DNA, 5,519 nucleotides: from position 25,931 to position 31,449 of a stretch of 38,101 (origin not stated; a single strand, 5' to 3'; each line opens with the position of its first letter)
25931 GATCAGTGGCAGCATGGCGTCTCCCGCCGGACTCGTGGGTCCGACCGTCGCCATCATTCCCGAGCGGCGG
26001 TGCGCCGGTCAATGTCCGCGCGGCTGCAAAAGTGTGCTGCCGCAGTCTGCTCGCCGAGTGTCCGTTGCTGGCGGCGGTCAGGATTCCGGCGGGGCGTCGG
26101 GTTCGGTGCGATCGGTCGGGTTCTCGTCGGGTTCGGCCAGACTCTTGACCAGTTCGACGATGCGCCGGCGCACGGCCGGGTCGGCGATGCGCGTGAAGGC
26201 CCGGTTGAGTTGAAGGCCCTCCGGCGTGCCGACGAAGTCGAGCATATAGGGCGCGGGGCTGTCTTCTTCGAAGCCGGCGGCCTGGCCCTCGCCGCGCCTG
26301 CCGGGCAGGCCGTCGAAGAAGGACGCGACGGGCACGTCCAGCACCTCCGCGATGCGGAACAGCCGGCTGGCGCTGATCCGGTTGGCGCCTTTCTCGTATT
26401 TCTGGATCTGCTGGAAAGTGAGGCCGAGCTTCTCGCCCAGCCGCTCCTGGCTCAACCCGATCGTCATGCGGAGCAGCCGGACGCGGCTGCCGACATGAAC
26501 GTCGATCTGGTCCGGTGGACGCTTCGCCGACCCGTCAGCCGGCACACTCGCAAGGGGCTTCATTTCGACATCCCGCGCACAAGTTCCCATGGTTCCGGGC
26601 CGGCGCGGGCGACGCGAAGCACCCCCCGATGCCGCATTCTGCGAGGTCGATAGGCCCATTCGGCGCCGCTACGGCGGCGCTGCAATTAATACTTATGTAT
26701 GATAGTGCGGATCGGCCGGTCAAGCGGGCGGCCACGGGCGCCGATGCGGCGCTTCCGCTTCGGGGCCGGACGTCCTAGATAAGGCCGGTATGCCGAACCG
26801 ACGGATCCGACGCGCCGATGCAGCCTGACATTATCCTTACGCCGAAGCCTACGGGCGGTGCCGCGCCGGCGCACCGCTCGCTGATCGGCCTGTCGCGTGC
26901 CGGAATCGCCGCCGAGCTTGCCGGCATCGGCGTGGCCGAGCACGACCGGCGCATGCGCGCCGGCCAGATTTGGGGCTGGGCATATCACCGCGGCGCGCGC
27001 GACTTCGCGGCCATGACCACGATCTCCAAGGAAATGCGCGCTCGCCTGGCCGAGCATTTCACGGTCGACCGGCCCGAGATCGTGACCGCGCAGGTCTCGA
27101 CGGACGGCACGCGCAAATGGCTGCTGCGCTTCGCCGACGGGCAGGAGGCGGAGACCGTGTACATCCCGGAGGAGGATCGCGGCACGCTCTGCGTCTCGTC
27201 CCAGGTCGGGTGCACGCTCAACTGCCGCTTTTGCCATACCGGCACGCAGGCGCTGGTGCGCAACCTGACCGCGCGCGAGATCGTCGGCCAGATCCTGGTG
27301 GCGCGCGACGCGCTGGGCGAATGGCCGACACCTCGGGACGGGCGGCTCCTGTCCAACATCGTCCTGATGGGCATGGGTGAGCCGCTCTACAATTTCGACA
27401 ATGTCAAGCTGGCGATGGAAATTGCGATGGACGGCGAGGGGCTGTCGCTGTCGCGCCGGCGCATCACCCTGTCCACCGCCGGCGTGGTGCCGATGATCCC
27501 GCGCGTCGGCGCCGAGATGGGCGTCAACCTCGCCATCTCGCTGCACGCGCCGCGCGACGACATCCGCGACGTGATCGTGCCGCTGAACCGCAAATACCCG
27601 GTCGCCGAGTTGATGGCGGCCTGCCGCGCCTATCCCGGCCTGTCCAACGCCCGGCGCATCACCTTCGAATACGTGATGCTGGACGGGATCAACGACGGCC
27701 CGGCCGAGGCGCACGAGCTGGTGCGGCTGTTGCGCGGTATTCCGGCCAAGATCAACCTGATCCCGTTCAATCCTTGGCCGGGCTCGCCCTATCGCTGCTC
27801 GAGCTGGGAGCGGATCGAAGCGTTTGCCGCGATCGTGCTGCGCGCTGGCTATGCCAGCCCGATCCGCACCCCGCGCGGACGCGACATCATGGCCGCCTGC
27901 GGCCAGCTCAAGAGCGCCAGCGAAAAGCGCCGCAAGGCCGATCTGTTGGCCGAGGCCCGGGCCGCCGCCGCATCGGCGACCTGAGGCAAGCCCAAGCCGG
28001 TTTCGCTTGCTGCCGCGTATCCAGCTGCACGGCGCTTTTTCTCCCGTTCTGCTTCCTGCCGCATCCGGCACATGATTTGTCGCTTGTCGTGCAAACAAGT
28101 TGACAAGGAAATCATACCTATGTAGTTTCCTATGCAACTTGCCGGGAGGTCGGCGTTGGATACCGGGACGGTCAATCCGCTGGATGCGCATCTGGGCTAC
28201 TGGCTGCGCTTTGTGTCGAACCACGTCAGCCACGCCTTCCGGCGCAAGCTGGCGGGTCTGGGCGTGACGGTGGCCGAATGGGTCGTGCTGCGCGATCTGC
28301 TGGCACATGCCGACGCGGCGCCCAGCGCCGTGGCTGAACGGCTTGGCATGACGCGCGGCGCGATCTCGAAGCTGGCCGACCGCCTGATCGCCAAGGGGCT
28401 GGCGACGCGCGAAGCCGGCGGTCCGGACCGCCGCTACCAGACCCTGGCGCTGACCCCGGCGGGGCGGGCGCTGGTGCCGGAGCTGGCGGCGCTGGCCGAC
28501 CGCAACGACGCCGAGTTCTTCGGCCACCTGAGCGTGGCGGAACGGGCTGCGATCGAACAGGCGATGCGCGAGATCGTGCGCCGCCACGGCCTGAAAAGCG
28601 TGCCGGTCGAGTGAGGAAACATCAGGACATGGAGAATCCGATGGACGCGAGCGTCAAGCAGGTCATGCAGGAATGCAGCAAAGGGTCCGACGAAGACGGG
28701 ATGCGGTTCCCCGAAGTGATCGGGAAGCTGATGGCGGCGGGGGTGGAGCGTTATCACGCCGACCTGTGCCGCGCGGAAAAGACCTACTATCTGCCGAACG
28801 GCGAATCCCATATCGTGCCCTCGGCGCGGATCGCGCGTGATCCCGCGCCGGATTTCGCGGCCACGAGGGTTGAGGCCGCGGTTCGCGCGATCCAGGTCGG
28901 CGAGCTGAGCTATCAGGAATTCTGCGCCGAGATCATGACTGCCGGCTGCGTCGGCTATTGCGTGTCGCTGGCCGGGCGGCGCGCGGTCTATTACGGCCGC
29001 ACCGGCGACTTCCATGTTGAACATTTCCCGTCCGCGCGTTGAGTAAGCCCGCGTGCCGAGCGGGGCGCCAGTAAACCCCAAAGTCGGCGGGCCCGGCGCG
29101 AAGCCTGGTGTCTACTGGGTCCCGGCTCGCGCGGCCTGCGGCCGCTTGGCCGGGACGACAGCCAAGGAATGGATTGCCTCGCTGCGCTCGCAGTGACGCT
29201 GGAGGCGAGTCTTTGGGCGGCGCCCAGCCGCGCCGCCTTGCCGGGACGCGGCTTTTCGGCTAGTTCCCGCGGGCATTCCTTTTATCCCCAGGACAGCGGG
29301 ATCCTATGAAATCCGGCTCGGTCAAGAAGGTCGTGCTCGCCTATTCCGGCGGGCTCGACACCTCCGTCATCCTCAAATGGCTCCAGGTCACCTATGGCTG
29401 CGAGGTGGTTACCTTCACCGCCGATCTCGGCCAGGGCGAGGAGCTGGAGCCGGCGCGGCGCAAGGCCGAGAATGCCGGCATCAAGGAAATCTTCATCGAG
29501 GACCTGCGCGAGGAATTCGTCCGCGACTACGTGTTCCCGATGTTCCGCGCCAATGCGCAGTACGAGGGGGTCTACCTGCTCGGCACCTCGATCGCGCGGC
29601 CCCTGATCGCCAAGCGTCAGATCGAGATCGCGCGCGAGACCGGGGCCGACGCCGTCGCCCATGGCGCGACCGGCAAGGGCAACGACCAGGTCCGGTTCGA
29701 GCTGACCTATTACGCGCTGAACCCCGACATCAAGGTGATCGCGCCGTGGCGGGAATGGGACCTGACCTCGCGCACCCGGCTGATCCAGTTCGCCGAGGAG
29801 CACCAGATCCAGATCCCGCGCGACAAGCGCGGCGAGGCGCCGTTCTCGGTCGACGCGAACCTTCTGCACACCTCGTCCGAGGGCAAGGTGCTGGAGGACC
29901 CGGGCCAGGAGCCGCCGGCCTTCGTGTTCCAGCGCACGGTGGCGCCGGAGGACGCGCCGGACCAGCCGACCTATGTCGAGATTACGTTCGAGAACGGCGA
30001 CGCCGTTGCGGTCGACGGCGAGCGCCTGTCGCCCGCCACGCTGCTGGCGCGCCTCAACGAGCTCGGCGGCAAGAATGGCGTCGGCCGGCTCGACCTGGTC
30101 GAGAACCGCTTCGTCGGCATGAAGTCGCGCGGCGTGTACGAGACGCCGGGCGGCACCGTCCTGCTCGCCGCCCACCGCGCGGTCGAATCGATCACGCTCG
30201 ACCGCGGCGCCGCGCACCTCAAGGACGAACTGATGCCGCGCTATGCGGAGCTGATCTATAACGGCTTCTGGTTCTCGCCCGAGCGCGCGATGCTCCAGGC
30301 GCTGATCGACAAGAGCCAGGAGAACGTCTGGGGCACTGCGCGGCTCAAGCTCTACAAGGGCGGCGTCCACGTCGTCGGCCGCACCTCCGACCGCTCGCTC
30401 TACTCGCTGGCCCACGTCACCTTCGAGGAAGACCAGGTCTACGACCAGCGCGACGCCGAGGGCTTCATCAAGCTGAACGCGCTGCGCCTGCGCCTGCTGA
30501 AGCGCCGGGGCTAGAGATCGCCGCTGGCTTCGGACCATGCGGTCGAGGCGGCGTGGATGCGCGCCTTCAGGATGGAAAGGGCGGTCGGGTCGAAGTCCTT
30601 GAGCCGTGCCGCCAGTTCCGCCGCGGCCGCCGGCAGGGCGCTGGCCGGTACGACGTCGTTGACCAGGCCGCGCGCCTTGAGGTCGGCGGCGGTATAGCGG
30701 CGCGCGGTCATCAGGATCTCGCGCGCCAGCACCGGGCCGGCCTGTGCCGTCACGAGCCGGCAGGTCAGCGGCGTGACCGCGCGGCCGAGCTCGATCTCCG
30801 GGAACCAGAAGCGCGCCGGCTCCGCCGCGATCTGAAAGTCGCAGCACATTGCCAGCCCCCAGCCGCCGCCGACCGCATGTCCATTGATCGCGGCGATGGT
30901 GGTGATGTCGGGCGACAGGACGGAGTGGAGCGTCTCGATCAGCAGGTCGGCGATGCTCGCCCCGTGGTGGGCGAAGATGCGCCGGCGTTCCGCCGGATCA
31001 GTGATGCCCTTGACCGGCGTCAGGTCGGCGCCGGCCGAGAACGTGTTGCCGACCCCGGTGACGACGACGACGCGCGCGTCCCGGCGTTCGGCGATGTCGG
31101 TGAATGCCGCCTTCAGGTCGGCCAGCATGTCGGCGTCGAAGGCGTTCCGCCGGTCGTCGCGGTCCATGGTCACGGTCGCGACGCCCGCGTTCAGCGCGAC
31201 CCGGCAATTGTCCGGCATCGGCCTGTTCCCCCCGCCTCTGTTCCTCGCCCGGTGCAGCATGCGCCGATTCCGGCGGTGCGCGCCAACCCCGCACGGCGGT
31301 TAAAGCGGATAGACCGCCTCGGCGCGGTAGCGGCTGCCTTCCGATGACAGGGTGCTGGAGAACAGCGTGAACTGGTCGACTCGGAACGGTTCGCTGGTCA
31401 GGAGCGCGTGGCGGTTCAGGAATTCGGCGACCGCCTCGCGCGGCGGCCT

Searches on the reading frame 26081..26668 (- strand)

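Call 18: search_protein_families(library=pfam, proteins=[window:26081-26668:-], max_evalue=0.00001)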
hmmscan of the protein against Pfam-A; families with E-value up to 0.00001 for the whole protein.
window:26081-26668:- (196 aa): 2 families
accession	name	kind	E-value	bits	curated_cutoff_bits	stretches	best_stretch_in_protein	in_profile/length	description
PF01381.28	HTH_3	-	4.3e-13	49.5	23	1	64-115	2-53/55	Helix-turn-helix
PF13560.12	HTH_31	-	2.3e-08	34.6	27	1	59-115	2-59/64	Helix-turn-helix domain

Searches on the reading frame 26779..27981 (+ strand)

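Call 18: search_protein_families(library=pfam, proteins=[window:26779-27981:+], max_evalue=0.00001)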
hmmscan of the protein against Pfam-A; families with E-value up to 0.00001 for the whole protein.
window:26779-27981:+ (401 aa): 2 families
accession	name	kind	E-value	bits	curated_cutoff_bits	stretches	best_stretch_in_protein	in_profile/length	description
PF04055.27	Radical_SAM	-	8.9e-15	55.7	29.5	1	140-310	2-160/166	Radical SAM superfamily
PF21016.3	RlmN_N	-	6.1e-11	42.3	24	1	36-95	4-59/60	Ribosomal RNA large subunit methyltransferase N-terminal domain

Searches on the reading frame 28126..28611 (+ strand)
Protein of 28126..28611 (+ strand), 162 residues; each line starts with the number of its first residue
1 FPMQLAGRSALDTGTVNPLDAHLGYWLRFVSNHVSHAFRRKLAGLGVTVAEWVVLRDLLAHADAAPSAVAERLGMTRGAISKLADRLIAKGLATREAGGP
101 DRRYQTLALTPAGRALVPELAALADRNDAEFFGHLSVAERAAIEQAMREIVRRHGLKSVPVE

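Call 18: search_protein_families(library=pfam, proteins=[window:28126-28611:+], max_evalue=0.00001)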
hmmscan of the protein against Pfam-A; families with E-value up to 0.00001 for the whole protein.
window:28126-28611:+ (162 aa): 3 families
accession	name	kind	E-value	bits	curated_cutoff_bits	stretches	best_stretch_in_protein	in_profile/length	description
PF12802.13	MarR_2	-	1.6e-12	47.8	27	1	45-103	1-60/61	MarR family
PF01047.28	MarR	-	1.8e-07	31.4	24.6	1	48-103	2-57/59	MarR family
PF01978.25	TrmB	-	6.6e-06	26.3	25.6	0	42-105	1-63/68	Sugar-specific transcriptional regulator TrmB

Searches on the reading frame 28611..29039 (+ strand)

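Call 72: search_protein_families(library=pfam, proteins=[window:28611-29039:+], max_evalue=0.0001)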
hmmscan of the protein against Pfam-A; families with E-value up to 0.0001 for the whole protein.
window:28611-29039:+ (143 aa): 1 family
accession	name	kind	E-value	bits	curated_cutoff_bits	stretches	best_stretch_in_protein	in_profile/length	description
PF07166.16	DUF1398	-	1.1e-08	35.6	22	1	29-133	9-113/119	Protein of unknown function (DUF1398)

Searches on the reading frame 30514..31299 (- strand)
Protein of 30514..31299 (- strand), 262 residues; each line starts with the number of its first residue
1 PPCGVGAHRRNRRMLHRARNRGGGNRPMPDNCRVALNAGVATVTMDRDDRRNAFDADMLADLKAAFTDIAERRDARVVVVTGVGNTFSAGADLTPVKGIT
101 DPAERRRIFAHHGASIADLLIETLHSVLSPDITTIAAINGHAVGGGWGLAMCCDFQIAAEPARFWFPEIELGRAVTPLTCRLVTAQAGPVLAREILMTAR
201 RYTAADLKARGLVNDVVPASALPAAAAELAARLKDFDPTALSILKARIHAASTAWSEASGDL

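Call 18: search_protein_families(library=pfam, proteins=[window:30514-31299:-], max_evalue=0.00001)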
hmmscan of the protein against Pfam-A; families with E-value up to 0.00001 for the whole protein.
window:30514-31299:- (262 aa): 2 families
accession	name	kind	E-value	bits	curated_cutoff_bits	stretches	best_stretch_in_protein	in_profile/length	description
PF00378.25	ECH_1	-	3.9e-44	151.3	27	1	37-253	3-210/251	Enoyl-CoA hydratase/isomerase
PF16113.10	ECH_2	-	3.4e-21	76.5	27.2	1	41-235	2-190/335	Enoyl-CoA hydratase/isomerase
